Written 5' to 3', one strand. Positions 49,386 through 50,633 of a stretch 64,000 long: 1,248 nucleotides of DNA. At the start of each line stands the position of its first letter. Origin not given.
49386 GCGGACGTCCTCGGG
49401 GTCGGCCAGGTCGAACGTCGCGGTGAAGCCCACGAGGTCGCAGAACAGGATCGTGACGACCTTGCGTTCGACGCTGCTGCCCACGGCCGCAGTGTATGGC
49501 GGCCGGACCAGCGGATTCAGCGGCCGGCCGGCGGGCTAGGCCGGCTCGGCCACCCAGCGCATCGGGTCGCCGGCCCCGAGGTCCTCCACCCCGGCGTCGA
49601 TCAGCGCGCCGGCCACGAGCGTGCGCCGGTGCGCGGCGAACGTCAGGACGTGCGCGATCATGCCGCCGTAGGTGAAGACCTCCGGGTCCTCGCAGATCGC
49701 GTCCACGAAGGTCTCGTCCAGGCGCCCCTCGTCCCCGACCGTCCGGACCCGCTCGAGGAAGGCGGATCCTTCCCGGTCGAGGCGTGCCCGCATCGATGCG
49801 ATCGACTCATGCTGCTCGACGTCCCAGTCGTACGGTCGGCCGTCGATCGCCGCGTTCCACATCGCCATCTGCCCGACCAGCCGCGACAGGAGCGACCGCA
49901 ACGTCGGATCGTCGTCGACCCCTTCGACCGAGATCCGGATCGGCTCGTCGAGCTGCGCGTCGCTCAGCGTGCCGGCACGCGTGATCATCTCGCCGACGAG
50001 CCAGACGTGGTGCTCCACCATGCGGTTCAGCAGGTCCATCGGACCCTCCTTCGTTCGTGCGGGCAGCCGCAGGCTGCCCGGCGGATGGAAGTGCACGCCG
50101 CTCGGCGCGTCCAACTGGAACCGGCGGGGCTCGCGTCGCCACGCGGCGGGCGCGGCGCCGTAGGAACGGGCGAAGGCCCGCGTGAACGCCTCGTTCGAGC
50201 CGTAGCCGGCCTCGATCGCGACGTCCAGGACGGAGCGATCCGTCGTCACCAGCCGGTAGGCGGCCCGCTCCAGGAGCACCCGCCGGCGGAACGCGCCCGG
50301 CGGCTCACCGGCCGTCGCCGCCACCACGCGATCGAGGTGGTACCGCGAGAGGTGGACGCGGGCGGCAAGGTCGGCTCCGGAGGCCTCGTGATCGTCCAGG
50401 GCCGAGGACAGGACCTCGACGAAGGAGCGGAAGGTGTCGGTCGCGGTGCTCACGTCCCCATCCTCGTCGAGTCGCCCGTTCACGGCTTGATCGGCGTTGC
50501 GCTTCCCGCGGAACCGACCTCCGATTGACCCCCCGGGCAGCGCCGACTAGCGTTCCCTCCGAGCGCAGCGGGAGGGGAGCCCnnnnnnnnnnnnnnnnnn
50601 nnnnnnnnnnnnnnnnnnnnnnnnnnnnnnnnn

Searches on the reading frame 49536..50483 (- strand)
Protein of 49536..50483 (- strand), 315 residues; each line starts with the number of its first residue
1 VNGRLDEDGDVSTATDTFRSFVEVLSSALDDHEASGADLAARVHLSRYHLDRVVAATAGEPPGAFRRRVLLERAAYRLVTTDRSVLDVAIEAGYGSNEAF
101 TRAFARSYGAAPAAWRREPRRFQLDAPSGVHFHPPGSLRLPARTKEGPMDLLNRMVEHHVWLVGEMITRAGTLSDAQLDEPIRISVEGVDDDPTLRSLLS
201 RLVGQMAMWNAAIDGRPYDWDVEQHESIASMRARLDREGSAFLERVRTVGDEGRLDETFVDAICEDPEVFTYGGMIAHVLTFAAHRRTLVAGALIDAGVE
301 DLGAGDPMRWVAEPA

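Call 3: search_protein_families(library=pfam, proteins=[window:49536-50483:-], max_evalue=0.1)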
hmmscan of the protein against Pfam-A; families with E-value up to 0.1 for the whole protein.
window:49536-50483:- (315 aa): 3 families
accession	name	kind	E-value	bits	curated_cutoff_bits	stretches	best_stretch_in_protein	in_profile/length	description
PF12833.13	HTH_18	-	5.7e-20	71.8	33.6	1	39-117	1-79/80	Helix-turn-helix domain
PF00165.29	HTH_AraC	-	2.8e-07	30.9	26.6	1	80-117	6-42/42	Bacterial regulatory helix-turn-helix proteins, AraC family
PF12867.12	DinB_2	-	0.0012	19.7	24.8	1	210-287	47-125/128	DinB superfamily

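Call 4: search_protein_families(library=ncbifam, proteins=[window:49536-50483:-], max_evalue=0.1)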
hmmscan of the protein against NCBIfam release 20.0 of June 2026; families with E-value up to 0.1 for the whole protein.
window:49536-50483:- (315 aa): 24 families
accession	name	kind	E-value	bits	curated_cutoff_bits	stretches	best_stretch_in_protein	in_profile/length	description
NF012144.2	ramA_TF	equivalog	5.8e-14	52.4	180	1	37-118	25-106/108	RamA family antibiotic efflux transcriptional regulator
NF011701.0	PRK15121.1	equivalog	2.4e-13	50.2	426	1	18-119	7-107/289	MDR efflux pump AcrAB transcriptional activator RobA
NF012228.1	RobA_TF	equivalog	1e-12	48.1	380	1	32-119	18-105/286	MDR efflux pump AcrAB transcriptional activator RobA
NF007584.0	PRK10219.1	equivalog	3.2e-11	43.5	174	1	35-117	23-105/107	superoxide response transcriptional regulator SoxS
NF049968.1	QhpR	equivalog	8.2e-11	41.6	250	1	24-116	193-284/284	AraC-like transcriptional regulator QhpR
NF040475.1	chlor_reg_RclR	equivalog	1.6e-08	34.2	400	1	37-118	197-278/284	reactive chlorine-specific transcriptional regulator RclR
NF010028.0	PRK13503.1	equivalog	5.1e-08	32.6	288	1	33-118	187-272/278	HTH-type transcriptional activator RhaS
NF006902.0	PRK09393.1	equivalog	1.1e-07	31.4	425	1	19-119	223-322/327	transcriptional regulator FtrA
NF047455.1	TF_Staph_AryK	equivalog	1.9e-06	26.4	850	1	37-120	177-260/759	transcriptional regulator AryK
NF007860.0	PRK10572.1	equivalog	1.2e-05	24.3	208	1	21-119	188-285/292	arabinose operon transcriptional regulator AraC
NF007243.0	PRK09685.1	equivalog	0.0001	21.8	199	1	11-118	193-301/303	transcriptional regulator FeaR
NF007693.0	PRK10371.1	equivalog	0.00012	21.4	253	1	78-120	259-301/309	transcriptional regulator MelR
NF041533.1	trans_reg_TagK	equivalog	0.00018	21.4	270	1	41-131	30-120/178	transcriptional regulator TagK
NF008564.0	PRK11511.1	equivalog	0.0003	20.9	202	1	34-116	26-108/127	MDR efflux pump AcrAB transcriptional activator MarA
NF052371.1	TransRegGbdRPseu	equivalog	0.00034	19.8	480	1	35-117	243-325/365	choline metabolism transcriptional regulator GbdR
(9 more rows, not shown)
